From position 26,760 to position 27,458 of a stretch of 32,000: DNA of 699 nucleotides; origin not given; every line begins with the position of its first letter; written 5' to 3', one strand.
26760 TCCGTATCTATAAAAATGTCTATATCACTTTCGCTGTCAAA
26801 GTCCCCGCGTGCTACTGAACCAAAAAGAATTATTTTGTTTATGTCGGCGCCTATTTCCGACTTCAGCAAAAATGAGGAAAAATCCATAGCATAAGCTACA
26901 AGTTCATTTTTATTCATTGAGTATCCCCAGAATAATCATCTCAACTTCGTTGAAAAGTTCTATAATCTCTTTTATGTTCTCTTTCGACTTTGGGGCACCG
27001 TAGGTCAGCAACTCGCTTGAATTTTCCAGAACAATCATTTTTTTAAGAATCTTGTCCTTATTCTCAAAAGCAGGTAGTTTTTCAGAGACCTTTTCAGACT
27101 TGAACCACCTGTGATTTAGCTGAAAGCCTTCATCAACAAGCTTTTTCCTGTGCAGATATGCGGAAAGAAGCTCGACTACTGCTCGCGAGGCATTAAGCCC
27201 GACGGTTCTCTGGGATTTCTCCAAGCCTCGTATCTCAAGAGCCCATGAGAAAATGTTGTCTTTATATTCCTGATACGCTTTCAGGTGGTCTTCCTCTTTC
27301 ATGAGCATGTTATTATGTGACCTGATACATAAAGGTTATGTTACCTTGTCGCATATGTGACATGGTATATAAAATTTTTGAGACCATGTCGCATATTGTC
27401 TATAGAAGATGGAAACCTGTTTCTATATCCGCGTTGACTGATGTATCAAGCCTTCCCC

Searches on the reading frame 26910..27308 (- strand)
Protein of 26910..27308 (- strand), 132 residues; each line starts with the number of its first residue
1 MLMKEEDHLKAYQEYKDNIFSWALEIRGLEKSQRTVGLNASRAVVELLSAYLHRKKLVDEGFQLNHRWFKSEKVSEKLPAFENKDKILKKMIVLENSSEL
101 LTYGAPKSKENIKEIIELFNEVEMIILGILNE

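Call 3: search_protein_families(library=pfam, proteins=[window:26910-27308:-], max_evalue=1)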
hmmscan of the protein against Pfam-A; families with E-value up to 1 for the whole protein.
window:26910-27308:- (132 aa): 1 family
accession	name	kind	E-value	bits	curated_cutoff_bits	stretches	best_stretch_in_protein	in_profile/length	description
PF15956.11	DUF4760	-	0.015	15.9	25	1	71-131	33-91/141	Domain of unknown function (DUF4760)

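Call 4: search_protein_families(library=ncbifam, proteins=[window:26910-27308:-], max_evalue=1)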
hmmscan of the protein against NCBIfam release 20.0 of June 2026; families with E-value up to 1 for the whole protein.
window:26910-27308:- (132 aa): 1 family
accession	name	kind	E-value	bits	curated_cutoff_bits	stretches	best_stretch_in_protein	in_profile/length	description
NF001074.0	PRK00118.2-4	equivalog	0.041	14.2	186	1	76-117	59-101/110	putative DNA-binding protein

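Call 5: search_protein_families(library=padloc, proteins=[window:26910-27308:-], max_evalue=1)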
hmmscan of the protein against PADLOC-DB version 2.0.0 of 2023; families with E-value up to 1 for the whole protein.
window:26910-27308:- (132 aa): 0 families

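Call 8: search_solved_structures(query=window:26910-27308:-, max_evalue=10, show_alignments=2)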
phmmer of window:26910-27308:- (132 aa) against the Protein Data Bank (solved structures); distinct sequences matched with E-value up to 10: 5.
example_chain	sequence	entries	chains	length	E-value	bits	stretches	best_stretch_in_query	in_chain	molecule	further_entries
3fvb_A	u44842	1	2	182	0.12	15.7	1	51-118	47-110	Bacterioferritin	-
8sqo_A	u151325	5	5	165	0.13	15.7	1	51-118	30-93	Bacterioferritin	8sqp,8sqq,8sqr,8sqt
9gzu_A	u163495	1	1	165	0.17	15.3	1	51-118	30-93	Bacterioferritin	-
2nps_A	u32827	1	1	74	0.61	13.5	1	54-91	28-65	Vesicle-associated membrane protein 4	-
4am2_A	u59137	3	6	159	0.83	13.1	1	48-118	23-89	BACTERIOFERRITIN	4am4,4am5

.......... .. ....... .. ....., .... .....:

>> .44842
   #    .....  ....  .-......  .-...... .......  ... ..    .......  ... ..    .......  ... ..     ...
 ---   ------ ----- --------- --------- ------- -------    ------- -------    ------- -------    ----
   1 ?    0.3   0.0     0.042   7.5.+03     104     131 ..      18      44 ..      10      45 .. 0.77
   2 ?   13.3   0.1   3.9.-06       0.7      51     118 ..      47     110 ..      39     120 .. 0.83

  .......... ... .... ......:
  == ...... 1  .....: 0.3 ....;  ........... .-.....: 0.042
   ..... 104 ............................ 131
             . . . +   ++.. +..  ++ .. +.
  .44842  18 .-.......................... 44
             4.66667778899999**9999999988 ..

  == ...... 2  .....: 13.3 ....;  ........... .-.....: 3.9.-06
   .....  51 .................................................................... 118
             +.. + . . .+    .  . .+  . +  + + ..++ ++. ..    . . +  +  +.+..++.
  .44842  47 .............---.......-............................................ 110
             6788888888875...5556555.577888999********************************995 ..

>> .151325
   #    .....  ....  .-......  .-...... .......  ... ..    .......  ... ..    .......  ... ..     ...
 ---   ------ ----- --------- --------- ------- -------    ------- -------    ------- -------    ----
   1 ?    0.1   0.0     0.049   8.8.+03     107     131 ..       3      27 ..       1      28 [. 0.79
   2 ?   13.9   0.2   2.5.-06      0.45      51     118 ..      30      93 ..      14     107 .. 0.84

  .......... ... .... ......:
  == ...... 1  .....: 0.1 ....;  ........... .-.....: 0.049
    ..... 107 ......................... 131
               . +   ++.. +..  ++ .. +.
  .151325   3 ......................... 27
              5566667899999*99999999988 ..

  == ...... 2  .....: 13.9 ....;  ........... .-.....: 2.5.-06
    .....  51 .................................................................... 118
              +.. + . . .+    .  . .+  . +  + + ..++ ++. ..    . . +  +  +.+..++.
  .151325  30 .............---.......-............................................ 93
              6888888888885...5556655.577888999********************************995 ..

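Call 11: find_homologous_proteins(query=window:26910-27308:-)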
Query window:26910-27308:- (132 aa): 114 proteins with E <= 0.001 among 138 candidates.
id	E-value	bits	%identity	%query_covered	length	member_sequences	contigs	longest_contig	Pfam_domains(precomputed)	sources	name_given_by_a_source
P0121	7.3e-74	263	95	100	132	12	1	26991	-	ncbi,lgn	-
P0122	5.5e-67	241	87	98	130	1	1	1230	-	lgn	-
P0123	3.2e-66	239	88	98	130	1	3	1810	-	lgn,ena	-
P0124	3.2e-66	239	88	98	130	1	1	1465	-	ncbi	-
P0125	5.1e-66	238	88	98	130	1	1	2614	-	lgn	-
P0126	6.5e-66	238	88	98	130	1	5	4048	-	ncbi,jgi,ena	jgi:hypothetical protein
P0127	2.7e-65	236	85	98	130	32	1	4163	-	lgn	-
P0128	6.4e-65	235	86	98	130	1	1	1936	-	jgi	jgi:hypothetical protein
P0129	1.1e-64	234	87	98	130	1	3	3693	-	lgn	-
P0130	5.5e-64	232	83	98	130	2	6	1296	-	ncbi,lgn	-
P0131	8.9e-64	231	85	98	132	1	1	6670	-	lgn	-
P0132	4.0e-63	229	82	98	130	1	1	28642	-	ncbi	ncbi:MAG: hypothetical protein WA139_04200 [Candidatus Aenigmatarchaeota archaeon]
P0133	7.6e-63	228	82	98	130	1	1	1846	-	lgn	-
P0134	4.4e-62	225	83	98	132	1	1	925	-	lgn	-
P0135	1.2e-61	224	81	98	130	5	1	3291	-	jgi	-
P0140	3.8e-59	216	80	98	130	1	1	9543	-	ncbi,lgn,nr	ncbi:MAG: hypothetical protein Q8O41_02495 [Candidatus Methanoperedens sp.]|nr:hypothetical protein 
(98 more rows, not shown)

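Call 19: predict_structure(alignment_id=A2)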
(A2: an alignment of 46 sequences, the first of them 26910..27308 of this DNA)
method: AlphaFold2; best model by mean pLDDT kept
length: 132 residues; sequences in the alignment: 46
mean_pLDDT: 94.8   pTM: 0.89
mean pLDDT of the five models: 94.8, 94.6, 93.7, 93.6, 93.1
residues with pLDDT >= 90: 122; 70-90: 9; 50-70: 1; < 50: 0
segments of 3 or more residues with pLDDT < 50: none
pLDDT, mean of each block of 10 residues (from residue 1): 88 98 94 96 98 94 94 95 97 97 91 97 96 81
secondary structure, 60 per line:
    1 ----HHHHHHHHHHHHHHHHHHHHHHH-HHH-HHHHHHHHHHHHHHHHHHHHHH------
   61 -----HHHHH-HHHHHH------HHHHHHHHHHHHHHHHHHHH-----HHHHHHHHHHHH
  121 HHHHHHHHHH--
elements in order: H5-27 H33-54 H66-70 H72-77 H84-103 H109-130
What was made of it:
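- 26910..27308 (-): Gene 1: a 132-aa (probably 130-aa, starting at M3 = 27302) four-helix HEPN-like partner protein. It lacks Rx4-6H. Invariant residues are Q33, R34, N65, H66, W68, F69, E95, E99 and Y103. AlphaFold2 pLDDT 94.8, four long helices (call 19).
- On HEPN superfamily (fold level): pLDDT 94.8, four long helices (call 19).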

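Call 22: fold_search(model_id=the predicted structure, library=pdb)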
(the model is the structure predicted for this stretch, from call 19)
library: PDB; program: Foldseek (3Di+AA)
matches with E <= 10: 294; with E <= 0.001: 0
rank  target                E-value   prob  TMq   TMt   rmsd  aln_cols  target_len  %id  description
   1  2q00_A                1.2e-01  0.95  0.46  0.50   7.2       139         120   14  Crystal structure of the P95883_SULSO protein from Sulfolobus solfataricus. NESG target SsR10. (released 2007-05-29)
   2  3mfn_B                1.5e-01  0.87  0.42  0.44   6.4       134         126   14  Dfer_2879 protein of unknown function from Dyadobacter fermentans (released 2010-04-14)
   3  6y06_MODEL_1_A        3.7e-01  0.47  0.34  0.37   7.6       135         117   16  Moevan: a designed granulopoietic protein by topological rescaffolding (released 2020-03-18)
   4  2hsb                  4.3e-01  0.82  0.47  0.49   5.9       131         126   18  Crystal structure of a hepn domain containing protein (af_0298) from archaeoglobus fulgidus at 1.95 A resolution (released 2006-08-15)
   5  3mfn_C                4.5e-01  0.82  0.51  0.53   5.2       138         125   17  Dfer_2879 protein of unknown function from Dyadobacter fermentans (released 2010-04-14)
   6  3mfn_D                4.5e-01  0.69  0.43  0.46   6.3       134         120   16  Dfer_2879 protein of unknown function from Dyadobacter fermentans (released 2010-04-14)
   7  3mfn_A                4.5e-01  0.66  0.44  0.45   5.8       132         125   14  Dfer_2879 protein of unknown function from Dyadobacter fermentans (released 2010-04-14)
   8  7ae9_B                6.5e-01  0.20  0.29  0.29   9.1       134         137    9  Crystal structure of mono-AMPylated HEPN(R46E) toxin in complex with MNT antitoxin (released 2020-12-30)
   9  3o10_A                6.8e-01  0.90  0.62  0.59   5.4       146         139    8  Crystal structure of the HEPN domain from human sacsin (released 2011-03-30)
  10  2e87                  6.8e-01  0.51  0.42  0.18  10.7       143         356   10  Crystal structure of hypothetical GTP-binding protein PH1320 from Pyrococcus horikoshii OT3, in complex with GDP (released 2007-07-24)
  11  7ae6_A                6.8e-01  0.47  0.40  0.37   7.6       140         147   12  Crystal structure of di-AMPylated HEPN(R102A) toxin (released 2020-12-30)
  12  3jbi_V                7.2e-01  0.66  0.48  0.49   9.0       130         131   10  MDFF model of the vinculin tail domain bound to F-actin (released 2015-11-04)
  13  8tn1_A                7.2e-01  0.66  0.49  0.45   8.2       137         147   12  De novo designed protein binds poly ADP ribose polymerase inhibitors (PARPi) - apo (released 2024-04-24)
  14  7ae6_B                7.6e-01  0.47  0.42  0.40   6.7       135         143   10  Crystal structure of di-AMPylated HEPN(R102A) toxin (released 2020-12-30)
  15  9qvl                  7.6e-01  0.35  0.35  0.18   7.6       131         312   11  Crystal structure of the CtaG_C11A variant from Ruminiclostridium cellulolyticum (P2(1)2(1)2(1)-small) (released 2025-10-01)
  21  7ae9_A                9.8e-01  0.38  0.39  0.37   7.3       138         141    9  Crystal structure of mono-AMPylated HEPN(R46E) toxin in complex with MNT antitoxin (released 2020-12-30)
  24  1o3u                  1.0e+00  0.57  0.46  0.50   5.7       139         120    9  Crystal structure of an hepn domain protein (tm0613) from thermotoga maritima at 1.75 A resolution (released 2003-04-22)
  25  7ae9_C                1.0e+00  0.54  0.45  0.42   7.3       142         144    9  Crystal structure of mono-AMPylated HEPN(R46E) toxin in complex with MNT antitoxin (released 2020-12-30)
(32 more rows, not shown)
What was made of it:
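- Closest known: HEPN-T families associated with MNTs, including PaREP1/PAE0096. Same: 2q00 is the top Foldseek hit of the 132-aa model (call 22).
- AlphaFold2 model with pLDDT 95, and HEPN proteins enriched among the top Foldseek hits (calls 19, 22).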

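Call 23: search_solved_structures(query=A2, max_evalue=10, show_alignments=3)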
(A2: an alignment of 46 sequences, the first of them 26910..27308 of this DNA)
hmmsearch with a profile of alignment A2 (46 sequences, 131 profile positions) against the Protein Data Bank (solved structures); distinct sequences matched with E-value up to 10: 4.
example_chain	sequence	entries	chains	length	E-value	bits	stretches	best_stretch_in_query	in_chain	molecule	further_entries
3g67_A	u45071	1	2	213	0.53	13.4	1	75-129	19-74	Methyl-accepting chemotaxis protein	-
3g6b_A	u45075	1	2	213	0.6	13.3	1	75-129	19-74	Methyl-accepting chemotaxis protein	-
2zze_A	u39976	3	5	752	0.64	13.2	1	71-112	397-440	Alanyl-tRNA synthetase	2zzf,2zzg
3ccy_A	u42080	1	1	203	1.4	12.1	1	78-121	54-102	Putative TetR-family transcriptional regulator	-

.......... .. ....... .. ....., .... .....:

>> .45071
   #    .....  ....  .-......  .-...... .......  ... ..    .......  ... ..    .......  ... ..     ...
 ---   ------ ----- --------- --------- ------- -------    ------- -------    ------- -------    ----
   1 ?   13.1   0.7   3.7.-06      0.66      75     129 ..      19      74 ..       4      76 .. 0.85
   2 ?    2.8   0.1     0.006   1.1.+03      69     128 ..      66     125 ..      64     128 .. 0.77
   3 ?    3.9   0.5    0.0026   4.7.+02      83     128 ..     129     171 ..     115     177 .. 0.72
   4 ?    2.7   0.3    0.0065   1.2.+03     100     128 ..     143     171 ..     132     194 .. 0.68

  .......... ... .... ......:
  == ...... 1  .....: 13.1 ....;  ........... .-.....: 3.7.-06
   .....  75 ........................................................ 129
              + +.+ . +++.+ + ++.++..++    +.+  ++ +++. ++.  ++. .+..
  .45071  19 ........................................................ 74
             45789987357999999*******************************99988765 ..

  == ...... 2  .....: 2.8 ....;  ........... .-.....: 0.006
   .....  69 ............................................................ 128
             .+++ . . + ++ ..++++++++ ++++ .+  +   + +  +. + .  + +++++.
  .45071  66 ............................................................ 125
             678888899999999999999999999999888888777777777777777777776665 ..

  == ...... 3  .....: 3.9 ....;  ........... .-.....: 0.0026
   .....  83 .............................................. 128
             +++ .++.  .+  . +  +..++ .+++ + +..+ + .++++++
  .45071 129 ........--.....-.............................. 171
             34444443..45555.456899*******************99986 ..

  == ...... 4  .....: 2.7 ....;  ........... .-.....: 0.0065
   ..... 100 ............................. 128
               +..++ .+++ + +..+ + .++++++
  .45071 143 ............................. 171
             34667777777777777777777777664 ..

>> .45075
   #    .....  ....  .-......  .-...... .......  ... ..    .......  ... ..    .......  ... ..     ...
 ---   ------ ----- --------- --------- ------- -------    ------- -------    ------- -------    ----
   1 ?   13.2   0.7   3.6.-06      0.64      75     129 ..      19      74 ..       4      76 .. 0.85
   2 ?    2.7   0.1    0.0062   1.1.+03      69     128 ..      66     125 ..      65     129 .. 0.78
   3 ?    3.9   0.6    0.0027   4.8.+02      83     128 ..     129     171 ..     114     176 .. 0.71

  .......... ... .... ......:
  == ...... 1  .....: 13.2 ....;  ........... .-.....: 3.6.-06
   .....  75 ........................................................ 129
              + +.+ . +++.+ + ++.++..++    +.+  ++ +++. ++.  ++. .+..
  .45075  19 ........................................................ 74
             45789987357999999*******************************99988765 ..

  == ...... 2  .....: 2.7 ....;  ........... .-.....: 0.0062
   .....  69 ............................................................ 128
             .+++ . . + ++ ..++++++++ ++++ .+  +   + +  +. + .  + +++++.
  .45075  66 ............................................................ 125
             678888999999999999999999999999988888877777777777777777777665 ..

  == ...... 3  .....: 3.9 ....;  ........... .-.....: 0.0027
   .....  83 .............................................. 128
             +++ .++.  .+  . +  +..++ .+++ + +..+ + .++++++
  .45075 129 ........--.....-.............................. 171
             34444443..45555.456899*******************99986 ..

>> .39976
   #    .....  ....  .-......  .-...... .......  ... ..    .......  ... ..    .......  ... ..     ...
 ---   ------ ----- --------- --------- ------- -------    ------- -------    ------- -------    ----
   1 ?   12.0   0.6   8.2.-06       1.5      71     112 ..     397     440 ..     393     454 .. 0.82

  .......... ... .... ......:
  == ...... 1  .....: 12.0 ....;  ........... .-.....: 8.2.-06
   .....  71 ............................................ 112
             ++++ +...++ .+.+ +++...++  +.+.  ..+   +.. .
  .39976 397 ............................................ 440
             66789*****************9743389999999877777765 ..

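Call 38: find_encoding_contigs(protein=P0121, flank=4000, max_places=3)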
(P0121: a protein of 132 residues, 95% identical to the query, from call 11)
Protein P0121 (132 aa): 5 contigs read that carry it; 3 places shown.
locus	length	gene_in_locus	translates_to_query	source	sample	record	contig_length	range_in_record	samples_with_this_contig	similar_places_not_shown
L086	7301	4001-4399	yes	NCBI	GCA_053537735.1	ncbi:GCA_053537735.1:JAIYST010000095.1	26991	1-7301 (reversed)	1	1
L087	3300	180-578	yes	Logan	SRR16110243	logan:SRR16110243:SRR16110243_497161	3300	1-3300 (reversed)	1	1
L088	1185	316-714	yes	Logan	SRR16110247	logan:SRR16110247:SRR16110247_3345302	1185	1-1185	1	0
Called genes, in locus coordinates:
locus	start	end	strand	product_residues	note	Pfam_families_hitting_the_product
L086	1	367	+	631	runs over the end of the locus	PF17159:MASE3, PF00989:PAS, PF08448:PAS_4, PF13188:PAS_8, PF13426:PAS_9, PF08447:PAS_3, PF00512:HisKA, PF02518:HATPase_c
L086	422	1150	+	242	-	PF06560:GPI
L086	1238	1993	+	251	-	PF12705:PDDEXK_1, PF01930:Cas_Cas4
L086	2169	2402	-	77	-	PF01037:AsnC_trans_reg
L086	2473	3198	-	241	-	-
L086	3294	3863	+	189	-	PF01949:Endo_dU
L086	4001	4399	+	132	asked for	-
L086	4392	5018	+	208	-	PF01909:NTP_transf_2, PF18765:Polbeta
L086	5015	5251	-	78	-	PF01206:TusA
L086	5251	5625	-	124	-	PF02635:DsrE (weak)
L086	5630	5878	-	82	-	PF02635:DsrE (faint)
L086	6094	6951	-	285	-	PF00892:EamA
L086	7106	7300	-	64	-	?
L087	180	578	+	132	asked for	-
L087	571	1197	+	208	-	PF01909:NTP_transf_2, PF18765:Polbeta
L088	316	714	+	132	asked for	-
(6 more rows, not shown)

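Call 39: find_encoding_contigs(protein=P0140, flank=4000, max_places=2)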
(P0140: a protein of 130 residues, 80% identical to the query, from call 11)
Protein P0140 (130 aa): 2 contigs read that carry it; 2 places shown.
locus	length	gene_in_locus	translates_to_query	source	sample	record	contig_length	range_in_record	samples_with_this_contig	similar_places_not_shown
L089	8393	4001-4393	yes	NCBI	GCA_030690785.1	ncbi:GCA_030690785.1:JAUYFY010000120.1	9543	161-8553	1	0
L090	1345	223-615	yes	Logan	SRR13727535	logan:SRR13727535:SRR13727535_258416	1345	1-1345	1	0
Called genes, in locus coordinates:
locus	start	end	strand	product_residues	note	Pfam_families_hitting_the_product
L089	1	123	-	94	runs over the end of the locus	PF01209:Ubie_methyltran, PF13649:Methyltransf_25 (weak)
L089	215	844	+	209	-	PF02457:DAC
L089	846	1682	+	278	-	PF01678:DAP_epimerase, PF02567:PhzC-PhzF (faint), PF01678:DAP_epimerase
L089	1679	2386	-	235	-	PF02163:Peptidase_M50 (faint)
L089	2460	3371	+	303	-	PF02729:OTCace_N, PF00185:OTCace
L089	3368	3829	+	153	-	PF01948:PyrI, PF02748:PyrI_C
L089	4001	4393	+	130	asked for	-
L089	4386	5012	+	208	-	PF01909:NTP_transf_2, PF18765:Polbeta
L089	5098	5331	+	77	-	-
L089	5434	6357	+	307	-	PF00696:AA_kinase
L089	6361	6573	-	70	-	PF08984:DUF1858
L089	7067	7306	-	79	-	PF09897:DUF2124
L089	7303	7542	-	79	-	-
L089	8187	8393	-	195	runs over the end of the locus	PF00827:Ribosomal_L15e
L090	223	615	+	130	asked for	-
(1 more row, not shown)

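Call 40: find_encoding_contigs(protein=P0132, flank=4000, max_places=2)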
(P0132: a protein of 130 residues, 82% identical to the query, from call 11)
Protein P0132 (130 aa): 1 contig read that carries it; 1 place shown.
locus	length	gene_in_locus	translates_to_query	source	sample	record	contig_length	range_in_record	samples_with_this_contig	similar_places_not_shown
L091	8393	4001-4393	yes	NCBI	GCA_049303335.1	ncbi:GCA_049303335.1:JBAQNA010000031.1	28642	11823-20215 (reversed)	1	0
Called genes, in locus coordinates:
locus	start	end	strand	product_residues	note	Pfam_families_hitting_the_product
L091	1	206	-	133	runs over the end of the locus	PF05168:HEPN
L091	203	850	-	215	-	PF01909:NTP_transf_2, PF18765:Polbeta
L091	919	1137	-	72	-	-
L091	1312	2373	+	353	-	PF26630:DUF8203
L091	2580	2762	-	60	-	-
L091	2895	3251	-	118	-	PF13473:Cupredoxin_1, PF00127:Copper-bind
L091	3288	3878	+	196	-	-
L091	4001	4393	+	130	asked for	-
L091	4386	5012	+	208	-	PF01909:NTP_transf_2, PF18765:Polbeta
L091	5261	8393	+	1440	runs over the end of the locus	-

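Call 45: search_protein_families(library=pfam, proteins=[L091:203-850:-], max_evalue=0.1)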
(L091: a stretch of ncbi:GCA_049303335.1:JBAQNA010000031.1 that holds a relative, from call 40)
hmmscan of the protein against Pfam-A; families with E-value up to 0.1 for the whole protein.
L091:203-850:- (215 aa): 10 families
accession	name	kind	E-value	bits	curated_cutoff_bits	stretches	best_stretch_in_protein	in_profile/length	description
PF01909.29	NTP_transf_2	-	9e-10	39.3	21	1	119-173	6-47/93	Nucleotidyltransferase domain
PF18765.7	Polbeta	-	2.5e-08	34.4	26.9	1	127-208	11-82/93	Polymerase beta, Nucleotidyltransferase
PF13412.12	HTH_24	-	7.2e-05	22.7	21.9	1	16-59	5-47/48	Winged helix-turn-helix DNA-binding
PF22600.2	MTPAP-like_central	-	0.00032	21.2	27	1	109-160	20-70/139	Poly(A) RNA polymerase, mitochondrial-like, central palm domain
PF13545.12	HTH_Crp_2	-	0.0032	17.8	27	1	31-62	24-54/70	Crp-like helix-turn-helix domain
PF13384.12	HTH_23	-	0.0039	17.4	24.6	0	29-55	17-43/50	Homeodomain-like domain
PF12802.13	MarR_2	-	0.036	14.7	27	1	33-59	24-50/61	MarR family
PF01047.28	MarR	-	0.049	14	24.6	1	14-60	3-48/59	MarR family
PF14842.11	FliG_N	-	0.09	13.8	25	0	10-56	14-60/104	FliG N-terminal domain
PF24033.1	DUF7342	-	0.095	13.1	31.6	0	33-111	21-97/150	Family of unknown function (DUF7342)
